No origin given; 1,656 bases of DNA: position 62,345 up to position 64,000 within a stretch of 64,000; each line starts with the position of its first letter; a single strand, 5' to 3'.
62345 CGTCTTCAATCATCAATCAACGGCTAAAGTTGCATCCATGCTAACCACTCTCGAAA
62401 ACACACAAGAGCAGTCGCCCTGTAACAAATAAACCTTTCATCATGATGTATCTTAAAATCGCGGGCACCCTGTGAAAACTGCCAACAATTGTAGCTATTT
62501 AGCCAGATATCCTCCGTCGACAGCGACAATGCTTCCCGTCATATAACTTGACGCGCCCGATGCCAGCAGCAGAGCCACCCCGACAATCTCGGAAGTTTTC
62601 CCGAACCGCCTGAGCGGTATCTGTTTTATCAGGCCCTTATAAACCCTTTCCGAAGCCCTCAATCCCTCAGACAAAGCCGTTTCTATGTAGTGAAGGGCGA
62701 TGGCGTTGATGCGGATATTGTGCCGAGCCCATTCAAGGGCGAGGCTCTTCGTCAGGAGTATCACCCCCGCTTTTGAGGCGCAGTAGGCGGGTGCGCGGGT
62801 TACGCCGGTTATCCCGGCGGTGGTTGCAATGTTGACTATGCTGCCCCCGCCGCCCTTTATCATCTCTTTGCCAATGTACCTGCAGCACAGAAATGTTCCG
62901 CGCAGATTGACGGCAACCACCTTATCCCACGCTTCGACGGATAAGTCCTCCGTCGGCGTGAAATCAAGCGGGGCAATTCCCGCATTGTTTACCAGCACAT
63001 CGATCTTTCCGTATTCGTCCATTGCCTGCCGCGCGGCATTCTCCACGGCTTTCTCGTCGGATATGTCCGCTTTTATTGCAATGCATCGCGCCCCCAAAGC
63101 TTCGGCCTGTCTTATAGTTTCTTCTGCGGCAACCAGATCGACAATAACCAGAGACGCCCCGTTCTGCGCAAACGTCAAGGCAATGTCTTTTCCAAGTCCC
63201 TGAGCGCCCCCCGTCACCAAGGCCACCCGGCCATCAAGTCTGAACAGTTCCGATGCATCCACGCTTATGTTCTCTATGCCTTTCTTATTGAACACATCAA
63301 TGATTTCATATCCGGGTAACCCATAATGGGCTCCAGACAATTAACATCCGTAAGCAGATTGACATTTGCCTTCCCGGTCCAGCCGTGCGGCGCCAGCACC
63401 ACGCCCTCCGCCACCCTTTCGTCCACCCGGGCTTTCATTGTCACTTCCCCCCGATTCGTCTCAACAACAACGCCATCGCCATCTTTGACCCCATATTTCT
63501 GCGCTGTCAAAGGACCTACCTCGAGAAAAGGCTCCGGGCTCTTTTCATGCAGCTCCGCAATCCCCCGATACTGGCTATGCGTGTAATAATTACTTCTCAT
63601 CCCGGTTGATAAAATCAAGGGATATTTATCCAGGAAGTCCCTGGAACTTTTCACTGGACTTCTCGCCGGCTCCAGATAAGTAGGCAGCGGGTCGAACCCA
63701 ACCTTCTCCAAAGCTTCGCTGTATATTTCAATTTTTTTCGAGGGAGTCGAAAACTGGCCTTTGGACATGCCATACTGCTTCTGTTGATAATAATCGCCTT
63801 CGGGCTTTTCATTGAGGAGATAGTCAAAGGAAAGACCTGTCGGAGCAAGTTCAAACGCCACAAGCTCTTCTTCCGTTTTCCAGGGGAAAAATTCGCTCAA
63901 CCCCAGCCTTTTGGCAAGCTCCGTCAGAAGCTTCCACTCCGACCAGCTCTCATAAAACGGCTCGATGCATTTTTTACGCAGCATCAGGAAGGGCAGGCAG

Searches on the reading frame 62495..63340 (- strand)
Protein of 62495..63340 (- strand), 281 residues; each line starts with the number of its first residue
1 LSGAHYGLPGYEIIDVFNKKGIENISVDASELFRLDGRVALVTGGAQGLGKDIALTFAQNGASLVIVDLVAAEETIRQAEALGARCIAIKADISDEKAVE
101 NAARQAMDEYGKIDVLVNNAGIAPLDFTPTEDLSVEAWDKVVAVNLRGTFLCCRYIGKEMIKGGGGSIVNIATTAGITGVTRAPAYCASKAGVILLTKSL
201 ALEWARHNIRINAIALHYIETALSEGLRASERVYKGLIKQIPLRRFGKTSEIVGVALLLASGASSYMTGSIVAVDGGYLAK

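Call 7: search_protein_families(library=ncbifam, proteins=[window:62495-63340:-], max_evalue=1e-10)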
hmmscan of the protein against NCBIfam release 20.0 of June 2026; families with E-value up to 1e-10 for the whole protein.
window:62495-63340:- (281 aa): 210 families (the best 25 are shown)
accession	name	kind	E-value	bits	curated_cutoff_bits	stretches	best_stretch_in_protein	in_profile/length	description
NF005309.0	PRK06841.1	subfamily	3.4e-73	246.3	286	1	31-279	9-253/255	GolD/DthD family dehydrogenase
NF006070.0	PRK08213.1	subfamily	3.4e-69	233.2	279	1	29-278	4-256/259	gluconate 5-dehydrogenase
TIGR01832.1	kduD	equivalog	7.5e-69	232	338.85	1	33-281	1-248/248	2-dehydro-3-deoxy-D-gluconate 5-dehydrogenase KduD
NF005559.1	PRK07231.1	subfamily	1.6e-67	227.6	215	1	34-279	1-248/249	glucose 1-dehydrogenase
NF005390.0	PRK06935.1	equivalog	1.2e-66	224.8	369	1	30-280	8-257/258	2-dehydro-3-deoxy-D-gluconate 5-dehydrogenase KduD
NF004198.0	PRK05653.1-3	equivalog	4.2e-65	219.7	296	1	35-278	5-246/248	3-oxoacyl-ACP reductase FabG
NF005067.0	PRK06484.1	equivalog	1.5e-64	218.4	713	1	36-279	8-252/524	short chain dehydrogenase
NF004818.0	PRK06172.1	equivalog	2.6e-64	217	336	1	34-280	4-252/253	SDR family oxidoreductase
TIGR01830.1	3oxo_ACP_reduc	equivalog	2.5e-62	210.7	297.75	1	40-277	1-237/239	3-oxoacyl-[acyl-carrier-protein] reductase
NF006528.0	PRK08993.1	subfamily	1.4e-61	208.2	430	1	32-281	5-253/253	2-dehydro-3-deoxy-D-gluconate 5-dehydrogenase KduD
NF004774.0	PRK06114.1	equivalog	1.4e-61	208.1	360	1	25-280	4-261/262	SDR family oxidoreductase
NF004791.0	PRK06138.1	equivalog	3.4e-61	206.8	312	1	34-280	2-251/252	SDR family oxidoreductase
NF052558.1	MBtsdlDhBudC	equivalog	6e-58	196.3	270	1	36-280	2-243/250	meso-2,3-butanediol dehydrogenase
NF009466.0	PRK12826.1-2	subfamily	6.9e-58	196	222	1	38-278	4-244/248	3-oxoacyl-ACP reductase FabG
NF005446.0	PRK07035.1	equivalog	8.2e-58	195.6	373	1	30-279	4-254/255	SDR family oxidoreductase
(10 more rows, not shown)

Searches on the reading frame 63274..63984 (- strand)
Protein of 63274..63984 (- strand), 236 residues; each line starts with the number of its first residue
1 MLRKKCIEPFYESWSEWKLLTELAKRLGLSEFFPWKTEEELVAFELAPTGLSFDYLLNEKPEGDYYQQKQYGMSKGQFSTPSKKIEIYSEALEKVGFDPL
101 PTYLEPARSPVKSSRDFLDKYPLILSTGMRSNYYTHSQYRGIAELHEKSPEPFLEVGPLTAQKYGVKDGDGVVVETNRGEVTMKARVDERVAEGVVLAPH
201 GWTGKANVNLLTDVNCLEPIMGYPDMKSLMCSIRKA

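Call 7: search_protein_families(library=ncbifam, proteins=[window:63274-63984:-], max_evalue=1e-10)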
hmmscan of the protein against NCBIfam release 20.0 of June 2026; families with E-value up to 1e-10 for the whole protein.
window:63274-63984:- (236 aa): 7 families
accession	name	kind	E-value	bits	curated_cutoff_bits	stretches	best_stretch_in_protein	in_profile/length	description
TIGR01591.1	Fdh-alpha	equivalog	5.2e-23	81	666.25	1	3-230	454-669/672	formate dehydrogenase subunit alpha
NF047855.1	AssmNtatRedNasC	equivalog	5.7e-23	81.1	1100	1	2-233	479-706/708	assimilatory nitrate reductase catalytic subunit NasC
TIGR02166.1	dmsA_ynfE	subfamily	3.4e-19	68.4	777.7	1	3-202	533-753/794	DMSO/selenate family reductase complex A subunit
NF012032.0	PRK15488.1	equivalog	2.2e-14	52.4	694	0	74-208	597-722/759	thiosulfate reductase PhsA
NF011566.1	PRK14990.1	exception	1.9e-13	49.3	1600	1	4-201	554-771/814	dimethylsulfoxide reductase subunit A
TIGR00509.1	bisC_fam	subfamily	4e-13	48.5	1017.55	1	77-202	580-708/772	molybdopterin guanine dinucleotide-containing S/N-oxide reductase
NF041885.1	selenate_YnfE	exception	5.6e-11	41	1675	1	61-207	613-766/805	selenate/tellurate reductase subunit YnfE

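Call 57: find_homologous_proteins(query=window:63274-63984:-, max_evalue=1e-20)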
Query window:63274-63984:- (236 aa): 196 proteins with E <= 1e-20 among 1821 candidates; the best 120 are listed.
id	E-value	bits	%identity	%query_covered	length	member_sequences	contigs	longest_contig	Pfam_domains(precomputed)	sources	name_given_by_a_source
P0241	5.3e-124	430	79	100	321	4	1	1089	PF00384.28,PF01568.28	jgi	jgi:anaerobic selenocysteine-containing dehydrogenase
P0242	2.1e-122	425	79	100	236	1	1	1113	PF01568.28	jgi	-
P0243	2.3e-111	389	71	100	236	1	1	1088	PF01568.28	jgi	jgi:anaerobic selenocysteine-containing dehydrogenase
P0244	8.8e-111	387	70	100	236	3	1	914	PF01568.28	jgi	jgi:anaerobic selenocysteine-containing dehydrogenase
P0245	2.0e-109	383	71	100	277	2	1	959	PF00384.28,PF01568.28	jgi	-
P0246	2.6e-109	382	71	100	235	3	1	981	PF01568.28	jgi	jgi:anaerobic selenocysteine-containing dehydrogenase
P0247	8.9e-109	381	69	100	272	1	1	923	PF01568.28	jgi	-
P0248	2.7e-108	379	70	100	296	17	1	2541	PF00384.28,PF01568.28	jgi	jgi:anaerobic selenocysteine-containing dehydrogenase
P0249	3.3e-108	379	69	100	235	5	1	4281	PF01568.28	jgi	jgi:anaerobic selenocysteine-containing dehydrogenase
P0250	1.1e-107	377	70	100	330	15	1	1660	PF00384.28,PF01568.28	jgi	jgi:anaerobic selenocysteine-containing dehydrogenase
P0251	1.3e-107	377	71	100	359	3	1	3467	PF00384.28,PF01568.28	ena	-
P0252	1.4e-107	377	71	100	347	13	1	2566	PF00384.28,PF01568.28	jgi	jgi:anaerobic selenocysteine-containing dehydrogenase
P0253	3.7e-107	375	69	100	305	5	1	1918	PF00384.28,PF01568.28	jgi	-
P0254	3.3e-106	372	69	100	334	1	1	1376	PF00384.28,PF01568.28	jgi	jgi:anaerobic selenocysteine-containing dehydrogenase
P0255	7.3e-106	371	70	100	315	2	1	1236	PF00384.28,PF01568.28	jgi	-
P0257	9.3e-106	371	68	100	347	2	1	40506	PF00384.28,PF01568.28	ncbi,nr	ncbi:MAG: molybdopterin-dependent oxidoreductase [Proteobacteria bacterium]|nr:molybdopterin-depende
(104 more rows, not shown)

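Call 59: find_encoding_contigs(protein=P0257, flank=10000, max_places=1)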
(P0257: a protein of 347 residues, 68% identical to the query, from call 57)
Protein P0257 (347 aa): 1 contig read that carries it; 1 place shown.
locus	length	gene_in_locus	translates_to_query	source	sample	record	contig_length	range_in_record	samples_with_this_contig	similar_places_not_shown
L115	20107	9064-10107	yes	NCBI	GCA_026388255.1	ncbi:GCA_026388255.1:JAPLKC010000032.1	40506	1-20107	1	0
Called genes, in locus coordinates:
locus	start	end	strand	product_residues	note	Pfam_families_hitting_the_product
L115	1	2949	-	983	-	?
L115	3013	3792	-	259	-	PF02634:FdhD-NarQ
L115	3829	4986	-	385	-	PF13183:Fer4_8, PF13187:Fer4_9, PF13237:Fer4_10 (weak), PF13484:Fer4_16 (faint), PF12838:Fer4_7, PF02754:CCG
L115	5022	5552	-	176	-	PF12837:Fer4_6 (weak), PF13237:Fer4_10 (faint)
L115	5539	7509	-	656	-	PF02730:AFOR_N, PF01314:AFOR_C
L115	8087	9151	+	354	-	PF04879:Molybdop_Fe4S4, PF00384:Molybdopterin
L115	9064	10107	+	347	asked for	PF00384:Molybdopterin, PF01568:Molydop_binding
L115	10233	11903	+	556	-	PF00245:Alk_phosphatase, PF01676:Metalloenzyme (faint)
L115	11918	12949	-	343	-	PF01008:IF-2B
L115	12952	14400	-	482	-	PF02934:GatB_N, PF02637:GatB_Yqey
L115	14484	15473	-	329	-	-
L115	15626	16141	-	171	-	-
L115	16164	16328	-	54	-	-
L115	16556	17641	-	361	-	PF13521:AAA_28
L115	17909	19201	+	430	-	PF00206:Lyase_1, PF10397:ADSL_C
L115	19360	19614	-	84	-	PF08899:DUF1844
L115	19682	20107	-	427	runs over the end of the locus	PF00089:Trypsin, PF13365:Trypsin_2, PF00595:PDZ, PF13180:PDZ_2, PF17820:PDZ_6, PF00595:PDZ (weak), PF13180:PDZ_2 (weak), PF17820:PDZ_6 (weak)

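Call 60: search_solved_structures(query=L115:5539-7509:-, max_evalue=1e-30)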
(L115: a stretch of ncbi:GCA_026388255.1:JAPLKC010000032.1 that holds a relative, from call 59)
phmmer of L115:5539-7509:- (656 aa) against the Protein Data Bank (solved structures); distinct sequences matched with E-value up to 1e-30: 9.
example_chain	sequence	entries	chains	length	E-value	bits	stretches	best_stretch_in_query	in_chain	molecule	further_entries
4z3w_A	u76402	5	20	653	0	1132.9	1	1-651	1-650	Benzoyl-CoA reductase, putative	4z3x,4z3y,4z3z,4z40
1aor_A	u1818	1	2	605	1.3e-59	205.2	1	3-420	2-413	ALDEHYDE FERREDOXIN OXIDOREDUCTASE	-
9mqx_D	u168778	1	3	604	8.9e-57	195.8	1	3-419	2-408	Aldehyde:ferredoxin oxidoreductase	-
1b25_A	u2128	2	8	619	7.6e-48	166.3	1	3-419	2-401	PROTEIN (FORMALDEHYDE FERREDOXIN OXIDOREDUCTASE) | FORMALDEHYDE FERREDOXIN OXIDOREDUCTASE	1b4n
8c0z_A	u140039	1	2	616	3.2e-46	161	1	11-375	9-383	Aldehyde:ferredoxin oxidoreductase,tungsten-containing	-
9g7j_A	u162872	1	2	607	2.5e-45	158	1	3-433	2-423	Aldehyde ferredoxin oxidoreductase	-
6x1o_A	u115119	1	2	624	3.5e-38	134.4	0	3-207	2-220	Formaldehyde:ferredoxin oxidoreductase wor5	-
6x6u_A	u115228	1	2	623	3.5e-38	134.4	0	3-207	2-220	Formaldehyde:ferredoxin oxidoreductase wor5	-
9q1t_A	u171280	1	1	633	5.2e-34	120.6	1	11-453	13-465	Tungsten-dependent aldehyde oxidoreductase WOR83 from Haloferax volcanii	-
